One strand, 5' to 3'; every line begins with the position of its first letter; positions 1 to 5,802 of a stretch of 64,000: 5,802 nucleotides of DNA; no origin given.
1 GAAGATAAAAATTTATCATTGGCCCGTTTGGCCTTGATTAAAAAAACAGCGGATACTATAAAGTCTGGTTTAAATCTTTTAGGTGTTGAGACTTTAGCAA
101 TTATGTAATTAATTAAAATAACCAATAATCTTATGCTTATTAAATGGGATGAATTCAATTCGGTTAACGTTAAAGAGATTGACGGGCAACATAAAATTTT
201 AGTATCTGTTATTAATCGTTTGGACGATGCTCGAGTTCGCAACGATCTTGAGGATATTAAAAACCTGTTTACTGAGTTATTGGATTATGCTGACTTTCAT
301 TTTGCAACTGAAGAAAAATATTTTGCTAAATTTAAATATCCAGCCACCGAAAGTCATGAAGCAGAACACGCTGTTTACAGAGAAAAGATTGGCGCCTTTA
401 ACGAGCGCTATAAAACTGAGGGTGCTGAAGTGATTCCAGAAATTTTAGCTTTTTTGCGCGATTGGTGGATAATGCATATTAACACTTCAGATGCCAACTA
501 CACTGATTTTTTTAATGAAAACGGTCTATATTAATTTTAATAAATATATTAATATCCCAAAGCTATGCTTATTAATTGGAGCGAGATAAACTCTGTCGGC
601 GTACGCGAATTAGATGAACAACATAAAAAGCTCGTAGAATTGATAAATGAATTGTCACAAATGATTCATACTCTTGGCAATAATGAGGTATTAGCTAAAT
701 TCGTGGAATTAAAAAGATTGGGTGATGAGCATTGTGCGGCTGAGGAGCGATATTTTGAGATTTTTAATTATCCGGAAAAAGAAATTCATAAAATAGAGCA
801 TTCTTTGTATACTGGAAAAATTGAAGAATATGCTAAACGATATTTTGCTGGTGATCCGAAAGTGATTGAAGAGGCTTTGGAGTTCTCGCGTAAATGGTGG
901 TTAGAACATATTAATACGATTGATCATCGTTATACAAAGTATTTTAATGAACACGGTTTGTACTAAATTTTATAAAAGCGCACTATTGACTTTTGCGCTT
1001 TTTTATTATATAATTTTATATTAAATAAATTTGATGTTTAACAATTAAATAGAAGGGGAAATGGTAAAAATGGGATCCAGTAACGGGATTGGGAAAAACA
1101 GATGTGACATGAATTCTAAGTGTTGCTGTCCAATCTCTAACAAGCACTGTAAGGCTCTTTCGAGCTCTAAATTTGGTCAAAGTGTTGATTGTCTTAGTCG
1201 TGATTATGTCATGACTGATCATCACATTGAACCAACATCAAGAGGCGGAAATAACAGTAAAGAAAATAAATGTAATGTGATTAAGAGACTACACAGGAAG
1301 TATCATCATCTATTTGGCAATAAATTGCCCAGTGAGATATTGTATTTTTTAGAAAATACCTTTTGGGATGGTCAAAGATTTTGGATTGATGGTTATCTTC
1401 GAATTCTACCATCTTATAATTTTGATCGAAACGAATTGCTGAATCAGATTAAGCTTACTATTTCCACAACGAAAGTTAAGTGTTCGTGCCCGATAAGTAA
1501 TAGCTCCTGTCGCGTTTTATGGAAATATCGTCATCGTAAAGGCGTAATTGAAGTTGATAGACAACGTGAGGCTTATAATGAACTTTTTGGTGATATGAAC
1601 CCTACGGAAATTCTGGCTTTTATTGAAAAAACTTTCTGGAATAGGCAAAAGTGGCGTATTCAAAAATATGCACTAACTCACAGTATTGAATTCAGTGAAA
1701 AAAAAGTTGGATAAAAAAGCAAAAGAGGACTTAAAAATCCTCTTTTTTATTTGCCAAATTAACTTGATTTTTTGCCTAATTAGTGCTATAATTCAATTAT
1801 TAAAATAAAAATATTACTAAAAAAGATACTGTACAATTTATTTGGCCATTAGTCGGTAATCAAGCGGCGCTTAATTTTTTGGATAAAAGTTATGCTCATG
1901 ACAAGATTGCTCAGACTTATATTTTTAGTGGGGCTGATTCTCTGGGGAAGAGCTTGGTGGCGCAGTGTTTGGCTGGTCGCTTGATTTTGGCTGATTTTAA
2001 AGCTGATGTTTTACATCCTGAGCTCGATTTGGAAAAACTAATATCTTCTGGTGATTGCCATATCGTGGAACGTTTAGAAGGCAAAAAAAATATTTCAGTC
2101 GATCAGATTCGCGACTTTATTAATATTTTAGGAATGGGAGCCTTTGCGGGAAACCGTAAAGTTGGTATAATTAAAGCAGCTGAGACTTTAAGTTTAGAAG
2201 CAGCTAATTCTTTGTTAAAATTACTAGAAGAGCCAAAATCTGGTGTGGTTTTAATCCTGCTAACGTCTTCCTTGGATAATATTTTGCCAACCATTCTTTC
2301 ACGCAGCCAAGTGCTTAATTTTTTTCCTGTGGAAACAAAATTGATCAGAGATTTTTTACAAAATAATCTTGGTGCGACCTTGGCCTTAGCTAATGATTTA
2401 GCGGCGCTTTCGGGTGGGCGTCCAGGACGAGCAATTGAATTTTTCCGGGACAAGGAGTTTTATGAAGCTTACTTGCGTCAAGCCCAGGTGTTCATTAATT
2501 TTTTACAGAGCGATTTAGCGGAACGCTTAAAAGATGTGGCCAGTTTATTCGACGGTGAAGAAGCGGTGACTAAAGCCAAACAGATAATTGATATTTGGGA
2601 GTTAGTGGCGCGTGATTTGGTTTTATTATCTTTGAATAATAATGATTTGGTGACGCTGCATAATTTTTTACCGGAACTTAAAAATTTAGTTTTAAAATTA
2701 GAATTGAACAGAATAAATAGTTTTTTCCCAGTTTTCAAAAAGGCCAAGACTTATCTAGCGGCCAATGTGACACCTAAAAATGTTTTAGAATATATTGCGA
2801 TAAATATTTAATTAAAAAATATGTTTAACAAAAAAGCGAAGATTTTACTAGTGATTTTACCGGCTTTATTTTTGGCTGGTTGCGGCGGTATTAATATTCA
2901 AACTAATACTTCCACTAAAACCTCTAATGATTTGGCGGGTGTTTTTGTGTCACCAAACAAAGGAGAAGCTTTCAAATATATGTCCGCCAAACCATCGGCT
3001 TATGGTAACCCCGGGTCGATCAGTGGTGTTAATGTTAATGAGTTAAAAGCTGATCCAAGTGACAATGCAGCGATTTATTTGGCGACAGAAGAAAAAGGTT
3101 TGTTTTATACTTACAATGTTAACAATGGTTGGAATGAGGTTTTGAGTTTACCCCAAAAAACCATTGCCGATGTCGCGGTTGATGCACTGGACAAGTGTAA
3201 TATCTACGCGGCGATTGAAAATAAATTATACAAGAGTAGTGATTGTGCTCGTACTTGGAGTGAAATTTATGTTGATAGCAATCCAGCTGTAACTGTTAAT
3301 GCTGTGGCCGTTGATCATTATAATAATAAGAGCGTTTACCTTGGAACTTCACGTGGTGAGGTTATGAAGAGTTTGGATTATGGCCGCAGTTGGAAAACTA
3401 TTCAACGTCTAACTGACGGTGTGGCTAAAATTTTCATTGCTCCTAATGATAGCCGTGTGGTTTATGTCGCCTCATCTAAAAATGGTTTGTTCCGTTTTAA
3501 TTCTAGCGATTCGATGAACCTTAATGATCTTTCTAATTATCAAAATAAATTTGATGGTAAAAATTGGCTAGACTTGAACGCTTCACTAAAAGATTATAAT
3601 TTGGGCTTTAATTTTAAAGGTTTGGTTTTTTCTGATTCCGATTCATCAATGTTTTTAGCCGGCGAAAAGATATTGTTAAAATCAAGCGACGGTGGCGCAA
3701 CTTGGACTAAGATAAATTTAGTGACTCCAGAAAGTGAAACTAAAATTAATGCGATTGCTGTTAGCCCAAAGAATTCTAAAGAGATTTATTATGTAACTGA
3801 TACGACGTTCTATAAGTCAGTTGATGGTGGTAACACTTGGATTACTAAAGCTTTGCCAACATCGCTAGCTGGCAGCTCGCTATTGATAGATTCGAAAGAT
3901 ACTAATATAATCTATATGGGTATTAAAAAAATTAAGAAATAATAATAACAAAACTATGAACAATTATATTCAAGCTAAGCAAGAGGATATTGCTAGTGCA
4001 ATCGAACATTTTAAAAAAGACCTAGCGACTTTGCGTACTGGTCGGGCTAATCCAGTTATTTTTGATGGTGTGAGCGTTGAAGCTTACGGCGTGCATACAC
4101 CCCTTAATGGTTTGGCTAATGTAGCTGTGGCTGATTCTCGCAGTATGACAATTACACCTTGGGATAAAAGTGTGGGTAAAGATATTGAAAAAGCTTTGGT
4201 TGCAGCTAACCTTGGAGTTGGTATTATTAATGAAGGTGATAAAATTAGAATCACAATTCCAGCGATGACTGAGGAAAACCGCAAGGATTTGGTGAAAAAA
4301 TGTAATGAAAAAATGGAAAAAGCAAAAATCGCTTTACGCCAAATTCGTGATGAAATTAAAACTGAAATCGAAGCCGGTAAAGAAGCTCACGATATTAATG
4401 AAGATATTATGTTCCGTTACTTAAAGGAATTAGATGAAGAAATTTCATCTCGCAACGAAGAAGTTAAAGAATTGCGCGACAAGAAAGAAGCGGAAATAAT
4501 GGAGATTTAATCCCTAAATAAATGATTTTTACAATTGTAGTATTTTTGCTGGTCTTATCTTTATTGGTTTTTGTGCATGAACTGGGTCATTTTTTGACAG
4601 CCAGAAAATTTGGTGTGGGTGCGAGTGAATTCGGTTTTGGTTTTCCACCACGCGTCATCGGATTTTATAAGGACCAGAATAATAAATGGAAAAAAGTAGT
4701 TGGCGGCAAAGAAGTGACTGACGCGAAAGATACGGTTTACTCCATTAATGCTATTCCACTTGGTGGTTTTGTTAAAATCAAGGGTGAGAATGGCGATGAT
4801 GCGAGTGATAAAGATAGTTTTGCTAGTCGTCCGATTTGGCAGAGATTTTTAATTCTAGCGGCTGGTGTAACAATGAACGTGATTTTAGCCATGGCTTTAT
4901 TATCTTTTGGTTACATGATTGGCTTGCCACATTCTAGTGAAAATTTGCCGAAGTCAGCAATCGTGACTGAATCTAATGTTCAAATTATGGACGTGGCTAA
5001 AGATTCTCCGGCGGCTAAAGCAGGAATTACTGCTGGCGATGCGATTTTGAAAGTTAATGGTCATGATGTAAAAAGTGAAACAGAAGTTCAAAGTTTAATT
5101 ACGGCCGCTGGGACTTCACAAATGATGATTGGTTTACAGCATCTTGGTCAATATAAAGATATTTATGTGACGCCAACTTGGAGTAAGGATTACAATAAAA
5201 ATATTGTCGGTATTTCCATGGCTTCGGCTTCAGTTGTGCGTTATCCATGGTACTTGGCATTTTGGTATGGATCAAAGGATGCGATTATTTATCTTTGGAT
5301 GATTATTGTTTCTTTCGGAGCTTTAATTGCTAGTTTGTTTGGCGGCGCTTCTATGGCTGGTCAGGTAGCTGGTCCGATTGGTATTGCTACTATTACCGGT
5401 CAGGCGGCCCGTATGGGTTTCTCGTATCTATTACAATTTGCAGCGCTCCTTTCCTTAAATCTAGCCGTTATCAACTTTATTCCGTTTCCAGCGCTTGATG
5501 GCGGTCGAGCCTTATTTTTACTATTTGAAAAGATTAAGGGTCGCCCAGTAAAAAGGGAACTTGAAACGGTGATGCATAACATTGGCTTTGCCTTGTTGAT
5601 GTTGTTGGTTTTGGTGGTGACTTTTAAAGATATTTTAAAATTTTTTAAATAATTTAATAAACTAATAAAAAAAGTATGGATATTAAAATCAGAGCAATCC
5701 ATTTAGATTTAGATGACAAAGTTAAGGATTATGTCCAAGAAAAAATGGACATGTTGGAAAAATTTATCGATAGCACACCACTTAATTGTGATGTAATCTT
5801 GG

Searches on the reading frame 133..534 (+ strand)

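Call 14: search_protein_families(library=pfam, proteins=[window:133-534:+], max_evalue=0.0001)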
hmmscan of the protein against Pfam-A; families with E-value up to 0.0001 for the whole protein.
window:133-534:+ (133 aa): 1 family
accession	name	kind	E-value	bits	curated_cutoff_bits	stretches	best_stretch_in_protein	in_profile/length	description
PF01814.28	Hemerythrin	-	1.4e-14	55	25.3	1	13-121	3-121/127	Hemerythrin HHE cation binding domain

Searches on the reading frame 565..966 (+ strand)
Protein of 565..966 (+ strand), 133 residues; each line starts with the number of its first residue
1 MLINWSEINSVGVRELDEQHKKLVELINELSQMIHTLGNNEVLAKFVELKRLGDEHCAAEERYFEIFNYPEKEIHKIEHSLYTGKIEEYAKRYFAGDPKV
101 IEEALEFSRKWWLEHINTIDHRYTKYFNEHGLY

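Call 14: search_protein_families(library=pfam, proteins=[window:565-966:+], max_evalue=0.0001)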
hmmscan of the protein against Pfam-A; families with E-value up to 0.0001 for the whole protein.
window:565-966:+ (133 aa): 1 family
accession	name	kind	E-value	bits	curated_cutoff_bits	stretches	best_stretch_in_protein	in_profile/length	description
PF01814.28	Hemerythrin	-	8e-11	43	25.3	1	12-123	2-123/127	Hemerythrin HHE cation binding domain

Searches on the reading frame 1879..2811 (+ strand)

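Call 14: search_protein_families(library=pfam, proteins=[window:1879-2811:+], max_evalue=0.0001)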
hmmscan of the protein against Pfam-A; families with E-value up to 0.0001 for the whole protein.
window:1879-2811:+ (310 aa): 1 family
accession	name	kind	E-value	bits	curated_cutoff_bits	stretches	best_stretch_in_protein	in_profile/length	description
PF13177.12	DNA_pol3_delta2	-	1.6e-32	113.2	27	1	2-150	10-159/161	DNA polymerase III, delta subunit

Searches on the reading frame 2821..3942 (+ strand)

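Call 14: search_protein_families(library=pfam, proteins=[window:2821-3942:+], max_evalue=0.0001)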
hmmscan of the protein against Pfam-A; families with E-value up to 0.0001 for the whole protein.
window:2821-3942:+ (373 aa): 2 families
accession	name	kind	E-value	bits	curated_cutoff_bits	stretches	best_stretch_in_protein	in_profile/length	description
PF15902.12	Sortilin-Vps10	-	2.4e-18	66.6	33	2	286-366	4-86/446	Sortilin, neurotensin receptor 3,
PF14870.12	PSII_BNR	-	2.5e-11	43.8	27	1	266-364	21-118/303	Photosynthesis system II assembly factor YCF48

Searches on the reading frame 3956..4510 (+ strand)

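Call 14: search_protein_families(library=pfam, proteins=[window:3956-4510:+], max_evalue=0.0001)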
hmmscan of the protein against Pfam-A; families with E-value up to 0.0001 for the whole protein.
window:3956-4510:+ (184 aa): 1 family
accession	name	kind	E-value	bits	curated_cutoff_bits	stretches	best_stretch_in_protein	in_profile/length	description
PF01765.24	RRF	-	2.6e-50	170.9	29.7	1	19-182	1-164/164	Ribosome recycling factor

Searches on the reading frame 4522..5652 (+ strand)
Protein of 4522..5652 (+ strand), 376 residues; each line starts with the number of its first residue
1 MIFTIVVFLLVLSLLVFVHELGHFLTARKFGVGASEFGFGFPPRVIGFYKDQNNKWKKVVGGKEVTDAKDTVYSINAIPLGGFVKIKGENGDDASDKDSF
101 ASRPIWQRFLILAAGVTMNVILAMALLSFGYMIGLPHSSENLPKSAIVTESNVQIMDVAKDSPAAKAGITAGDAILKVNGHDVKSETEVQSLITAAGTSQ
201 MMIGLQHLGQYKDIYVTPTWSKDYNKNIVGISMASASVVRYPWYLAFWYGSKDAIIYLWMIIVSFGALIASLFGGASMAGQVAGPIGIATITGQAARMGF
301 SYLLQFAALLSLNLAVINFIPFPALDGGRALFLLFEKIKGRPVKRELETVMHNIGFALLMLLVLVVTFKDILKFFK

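Call 14: search_protein_families(library=pfam, proteins=[window:4522-5652:+], max_evalue=0.0001)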
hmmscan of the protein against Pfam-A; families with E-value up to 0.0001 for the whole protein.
window:4522-5652:+ (376 aa): 5 families
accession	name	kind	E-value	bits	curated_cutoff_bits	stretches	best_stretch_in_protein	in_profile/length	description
PF02163.28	Peptidase_M50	-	5.5e-54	183.3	27.2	1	8-362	2-221/221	Peptidase family M50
PF17820.7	PDZ_6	-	9.3e-13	48.2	27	1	155-203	2-50/54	PDZ domain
PF13180.12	PDZ_2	-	1.7e-10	41.5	27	1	149-195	10-56/80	PDZ domain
PF00595.29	PDZ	-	5.7e-07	30.3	23.2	1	150-198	24-72/81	PDZ domain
PF14685.13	PDZ_Tricorn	-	5.7e-05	23.5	25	0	157-208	26-79/88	Tricorn protease PDZ domain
